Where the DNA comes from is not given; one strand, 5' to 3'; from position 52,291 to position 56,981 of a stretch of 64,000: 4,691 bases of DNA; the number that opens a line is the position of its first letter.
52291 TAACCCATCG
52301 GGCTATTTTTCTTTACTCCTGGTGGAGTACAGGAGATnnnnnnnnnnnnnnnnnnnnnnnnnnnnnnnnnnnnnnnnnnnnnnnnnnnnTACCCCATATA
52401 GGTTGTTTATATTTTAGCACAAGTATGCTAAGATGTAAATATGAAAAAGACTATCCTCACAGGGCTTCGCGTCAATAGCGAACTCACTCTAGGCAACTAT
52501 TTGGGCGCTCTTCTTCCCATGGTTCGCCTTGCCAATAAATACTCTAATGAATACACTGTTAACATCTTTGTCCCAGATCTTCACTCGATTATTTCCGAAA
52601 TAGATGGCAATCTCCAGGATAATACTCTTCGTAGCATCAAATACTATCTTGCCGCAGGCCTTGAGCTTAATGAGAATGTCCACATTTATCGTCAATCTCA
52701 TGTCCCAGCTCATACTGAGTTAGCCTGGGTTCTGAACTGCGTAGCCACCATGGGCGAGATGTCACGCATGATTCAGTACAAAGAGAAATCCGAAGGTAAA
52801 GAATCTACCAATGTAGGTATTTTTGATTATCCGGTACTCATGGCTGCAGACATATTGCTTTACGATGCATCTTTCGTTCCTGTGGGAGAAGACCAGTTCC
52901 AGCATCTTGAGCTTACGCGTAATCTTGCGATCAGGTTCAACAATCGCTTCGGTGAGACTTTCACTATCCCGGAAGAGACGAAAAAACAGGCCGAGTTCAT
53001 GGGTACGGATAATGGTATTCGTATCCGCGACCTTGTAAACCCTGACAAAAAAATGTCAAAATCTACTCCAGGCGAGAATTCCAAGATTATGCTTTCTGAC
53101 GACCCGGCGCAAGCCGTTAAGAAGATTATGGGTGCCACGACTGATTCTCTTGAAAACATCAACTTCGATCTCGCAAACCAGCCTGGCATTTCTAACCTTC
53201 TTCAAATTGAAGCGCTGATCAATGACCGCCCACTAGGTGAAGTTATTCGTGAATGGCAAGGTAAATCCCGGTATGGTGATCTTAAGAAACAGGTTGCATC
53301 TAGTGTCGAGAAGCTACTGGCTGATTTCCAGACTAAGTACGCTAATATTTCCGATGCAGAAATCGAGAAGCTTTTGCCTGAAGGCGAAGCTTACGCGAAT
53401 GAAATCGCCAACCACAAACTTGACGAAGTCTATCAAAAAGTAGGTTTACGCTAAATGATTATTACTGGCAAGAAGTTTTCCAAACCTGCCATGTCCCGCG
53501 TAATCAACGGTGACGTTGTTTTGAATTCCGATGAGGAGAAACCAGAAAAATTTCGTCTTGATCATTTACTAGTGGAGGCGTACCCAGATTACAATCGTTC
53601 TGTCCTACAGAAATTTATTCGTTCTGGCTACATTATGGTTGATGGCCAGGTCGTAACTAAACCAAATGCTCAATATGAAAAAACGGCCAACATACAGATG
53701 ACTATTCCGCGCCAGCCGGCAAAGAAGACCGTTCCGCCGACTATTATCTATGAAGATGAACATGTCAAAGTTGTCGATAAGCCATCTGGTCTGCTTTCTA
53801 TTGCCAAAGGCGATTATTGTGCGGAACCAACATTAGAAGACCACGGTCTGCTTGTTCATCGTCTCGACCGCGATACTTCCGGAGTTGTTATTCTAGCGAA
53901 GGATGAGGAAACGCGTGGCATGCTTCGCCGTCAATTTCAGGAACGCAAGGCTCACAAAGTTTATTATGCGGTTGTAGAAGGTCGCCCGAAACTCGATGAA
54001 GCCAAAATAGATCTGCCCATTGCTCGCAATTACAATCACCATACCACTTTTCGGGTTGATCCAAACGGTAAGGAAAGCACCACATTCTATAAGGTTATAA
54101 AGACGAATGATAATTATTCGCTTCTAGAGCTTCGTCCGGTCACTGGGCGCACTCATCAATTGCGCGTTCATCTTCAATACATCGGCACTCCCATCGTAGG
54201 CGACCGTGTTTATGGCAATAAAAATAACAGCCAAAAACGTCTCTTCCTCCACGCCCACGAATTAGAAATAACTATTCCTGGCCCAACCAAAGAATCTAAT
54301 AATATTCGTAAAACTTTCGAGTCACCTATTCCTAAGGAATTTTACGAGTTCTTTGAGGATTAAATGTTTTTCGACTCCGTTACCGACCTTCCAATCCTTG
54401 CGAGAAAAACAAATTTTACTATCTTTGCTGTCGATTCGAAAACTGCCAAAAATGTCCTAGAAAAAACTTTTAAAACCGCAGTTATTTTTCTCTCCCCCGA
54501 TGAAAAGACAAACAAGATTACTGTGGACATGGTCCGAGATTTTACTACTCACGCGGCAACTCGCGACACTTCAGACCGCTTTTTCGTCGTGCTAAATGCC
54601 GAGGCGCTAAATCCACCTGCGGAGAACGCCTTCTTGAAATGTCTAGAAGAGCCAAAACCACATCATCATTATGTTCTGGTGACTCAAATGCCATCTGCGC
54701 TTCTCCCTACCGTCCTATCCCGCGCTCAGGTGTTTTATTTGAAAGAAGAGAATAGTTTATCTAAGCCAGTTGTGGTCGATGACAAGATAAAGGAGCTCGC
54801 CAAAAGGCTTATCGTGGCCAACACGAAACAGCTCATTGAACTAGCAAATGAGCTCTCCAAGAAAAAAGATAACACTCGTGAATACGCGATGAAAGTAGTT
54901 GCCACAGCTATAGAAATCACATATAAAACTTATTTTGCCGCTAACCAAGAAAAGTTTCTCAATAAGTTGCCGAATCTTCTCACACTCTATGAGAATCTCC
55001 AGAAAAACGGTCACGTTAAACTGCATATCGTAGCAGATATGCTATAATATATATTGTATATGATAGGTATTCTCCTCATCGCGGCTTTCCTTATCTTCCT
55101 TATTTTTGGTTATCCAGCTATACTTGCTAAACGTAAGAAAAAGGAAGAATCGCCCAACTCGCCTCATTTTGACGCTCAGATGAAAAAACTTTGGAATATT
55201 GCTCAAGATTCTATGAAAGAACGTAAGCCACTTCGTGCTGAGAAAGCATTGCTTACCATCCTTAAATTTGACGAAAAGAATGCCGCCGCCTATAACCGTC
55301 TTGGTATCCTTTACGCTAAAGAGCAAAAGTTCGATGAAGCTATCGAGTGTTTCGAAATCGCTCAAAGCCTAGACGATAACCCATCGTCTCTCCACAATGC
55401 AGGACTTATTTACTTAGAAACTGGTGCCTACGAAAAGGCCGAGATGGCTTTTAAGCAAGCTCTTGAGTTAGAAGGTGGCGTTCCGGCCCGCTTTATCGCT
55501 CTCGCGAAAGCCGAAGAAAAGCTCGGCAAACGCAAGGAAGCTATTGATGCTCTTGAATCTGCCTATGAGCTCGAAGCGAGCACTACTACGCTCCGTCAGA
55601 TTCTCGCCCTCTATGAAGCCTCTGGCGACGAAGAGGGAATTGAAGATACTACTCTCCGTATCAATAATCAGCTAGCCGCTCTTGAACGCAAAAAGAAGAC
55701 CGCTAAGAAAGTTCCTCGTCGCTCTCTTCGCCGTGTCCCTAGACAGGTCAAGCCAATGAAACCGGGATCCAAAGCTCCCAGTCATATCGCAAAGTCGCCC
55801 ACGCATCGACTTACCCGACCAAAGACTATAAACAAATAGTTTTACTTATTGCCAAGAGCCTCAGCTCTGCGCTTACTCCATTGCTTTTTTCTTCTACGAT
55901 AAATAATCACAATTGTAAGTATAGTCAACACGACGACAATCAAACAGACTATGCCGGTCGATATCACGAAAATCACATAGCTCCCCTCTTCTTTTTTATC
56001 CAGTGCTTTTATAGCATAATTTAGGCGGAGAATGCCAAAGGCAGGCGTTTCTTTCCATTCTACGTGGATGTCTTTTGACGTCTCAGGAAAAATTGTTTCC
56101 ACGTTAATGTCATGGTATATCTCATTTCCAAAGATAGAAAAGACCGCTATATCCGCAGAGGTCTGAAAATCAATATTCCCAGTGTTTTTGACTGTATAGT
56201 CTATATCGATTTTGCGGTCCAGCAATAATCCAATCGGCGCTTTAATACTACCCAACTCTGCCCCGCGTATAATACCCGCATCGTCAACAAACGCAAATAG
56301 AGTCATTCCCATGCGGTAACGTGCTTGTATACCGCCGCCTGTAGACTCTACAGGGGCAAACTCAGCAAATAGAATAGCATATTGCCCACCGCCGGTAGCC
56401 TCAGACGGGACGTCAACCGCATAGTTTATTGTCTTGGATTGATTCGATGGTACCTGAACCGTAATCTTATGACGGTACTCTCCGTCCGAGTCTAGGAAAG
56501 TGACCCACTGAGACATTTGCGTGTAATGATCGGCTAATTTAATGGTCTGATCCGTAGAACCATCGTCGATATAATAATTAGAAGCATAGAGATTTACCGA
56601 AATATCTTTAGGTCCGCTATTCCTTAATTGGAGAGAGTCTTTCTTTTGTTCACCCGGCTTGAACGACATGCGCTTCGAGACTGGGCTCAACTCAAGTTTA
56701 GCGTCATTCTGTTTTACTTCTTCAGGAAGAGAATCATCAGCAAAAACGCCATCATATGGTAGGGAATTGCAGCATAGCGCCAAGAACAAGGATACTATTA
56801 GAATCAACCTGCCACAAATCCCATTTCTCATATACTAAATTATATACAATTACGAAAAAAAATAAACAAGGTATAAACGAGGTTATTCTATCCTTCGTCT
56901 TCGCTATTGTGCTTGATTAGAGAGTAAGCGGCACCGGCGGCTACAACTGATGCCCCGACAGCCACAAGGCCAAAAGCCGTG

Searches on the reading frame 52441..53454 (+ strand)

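Call 9: search_protein_families(library=pfam, proteins=[window:52441-53454:+], max_evalue=0.001)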
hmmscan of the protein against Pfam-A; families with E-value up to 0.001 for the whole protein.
window:52441-53454:+ (337 aa): 1 family
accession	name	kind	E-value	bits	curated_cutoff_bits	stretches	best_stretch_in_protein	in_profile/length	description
PF00579.31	tRNA-synt_1b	-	6.6e-56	190.2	21.1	1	4-293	7-291/292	tRNA synthetases class I (W and Y)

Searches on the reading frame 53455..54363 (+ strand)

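Call 9: search_protein_families(library=pfam, proteins=[window:53455-54363:+], max_evalue=0.001)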
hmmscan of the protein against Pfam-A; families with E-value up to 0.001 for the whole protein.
window:53455-54363:+ (302 aa): 2 families
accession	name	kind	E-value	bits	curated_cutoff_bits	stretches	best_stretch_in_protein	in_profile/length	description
PF00849.27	PseudoU_synth_2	-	3.1e-31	109.1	26.8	1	104-241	2-151/152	RNA pseudouridylate synthase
PF01479.30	S4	-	2.2e-07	31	22.8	1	34-72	2-40/48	S4 domain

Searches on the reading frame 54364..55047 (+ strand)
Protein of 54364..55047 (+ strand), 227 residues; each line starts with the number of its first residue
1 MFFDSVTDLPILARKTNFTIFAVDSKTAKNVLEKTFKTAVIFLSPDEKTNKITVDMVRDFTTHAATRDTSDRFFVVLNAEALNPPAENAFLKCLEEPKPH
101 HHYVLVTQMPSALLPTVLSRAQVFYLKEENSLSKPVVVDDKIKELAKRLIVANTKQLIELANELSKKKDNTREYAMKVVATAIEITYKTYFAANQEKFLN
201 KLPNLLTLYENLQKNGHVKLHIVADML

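Call 9: search_protein_families(library=pfam, proteins=[window:54364-55047:+], max_evalue=0.001)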
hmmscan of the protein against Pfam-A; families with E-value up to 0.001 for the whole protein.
window:54364-55047:+ (227 aa): 1 family
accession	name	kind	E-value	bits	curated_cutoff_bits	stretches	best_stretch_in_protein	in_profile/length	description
PF13177.12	DNA_pol3_delta2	-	5.2e-18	66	27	1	27-128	59-159/161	DNA polymerase III, delta subunit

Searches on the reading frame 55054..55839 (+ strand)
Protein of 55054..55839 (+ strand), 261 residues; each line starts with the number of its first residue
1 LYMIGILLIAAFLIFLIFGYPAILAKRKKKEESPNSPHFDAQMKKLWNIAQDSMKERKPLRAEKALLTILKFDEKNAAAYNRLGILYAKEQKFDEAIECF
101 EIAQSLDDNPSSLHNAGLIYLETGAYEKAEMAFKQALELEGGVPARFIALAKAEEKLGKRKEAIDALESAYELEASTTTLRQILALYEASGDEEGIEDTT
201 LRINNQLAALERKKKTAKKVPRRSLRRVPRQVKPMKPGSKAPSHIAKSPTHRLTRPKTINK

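Call 9: search_protein_families(library=pfam, proteins=[window:55054-55839:+], max_evalue=0.001)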
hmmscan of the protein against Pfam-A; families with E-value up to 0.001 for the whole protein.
window:55054-55839:+ (261 aa): 17 families
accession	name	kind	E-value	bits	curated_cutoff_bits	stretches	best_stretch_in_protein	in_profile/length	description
PF07719.23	TPR_2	-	1.9e-14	52.9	27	1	77-109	1-33/34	Tetratricopeptide repeat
PF00515.34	TPR_1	-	1.3e-13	50.5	27.8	2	77-109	1-33/34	Tetratricopeptide repeat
PF13181.12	TPR_8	-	1.3e-12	47.3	25.7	2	111-140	2-31/34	Tetratricopeptide repeat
PF13424.12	TPR_12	-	9.1e-11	42.2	30.1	1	77-139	3-74/77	Tetratricopeptide repeat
PF13176.12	TPR_7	-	2.3e-09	37.1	27.9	0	79-108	1-32/36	Tetratricopeptide repeat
PF13428.12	TPR_14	-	3.5e-08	33.8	23.5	0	147-185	4-42/44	Tetratricopeptide repeat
PF13432.12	TPR_16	-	4.1e-08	33.9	32.7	1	50-104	4-58/65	Tetratricopeptide repeat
PF13431.12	TPR_17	-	2e-07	31.2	24.4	0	66-98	2-34/34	Tetratricopeptide repeat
PF14559.12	TPR_19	-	2.6e-07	31.3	25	0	121-170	2-51/68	Tetratricopeptide repeat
PF12895.13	ANAPC3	-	2.7e-07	31.2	27.2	1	91-169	3-81/82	Anaphase-promoting complex, cyclosome, subunit 3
PF23914.1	TPR_CcmH_CycH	-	4.9e-06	26.9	42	0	56-106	100-150/158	Cytochrome c-type biogenesis protein H TPR domain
PF13374.12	TPR_10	-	5.3e-06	26.7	27.5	0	111-139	3-31/42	Tetratricopeptide repeat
PF13414.12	TPR_11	-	6.7e-06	26.1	26.8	0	87-124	4-42/42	TPR repeat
PF25063.1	ARM_TT21_C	-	1.4e-05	25.6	35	1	49-108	101-160/209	Tetratricopeptide repeat protein 21 C-terminal ARM domain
PF13371.12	TPR_9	-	5.8e-05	23.5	35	0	84-140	2-59/73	Tetratricopeptide repeat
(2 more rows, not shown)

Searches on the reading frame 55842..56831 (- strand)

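Call 9: search_protein_families(library=pfam, proteins=[window:55842-56831:-], max_evalue=0.001)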
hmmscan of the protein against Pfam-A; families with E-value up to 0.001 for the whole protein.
window:55842-56831:- (329 aa): 1 family
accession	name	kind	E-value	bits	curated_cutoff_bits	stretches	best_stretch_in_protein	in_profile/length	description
PF07705.17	CARDB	-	2.8e-05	24.7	22.7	0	206-272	19-81/101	CARDB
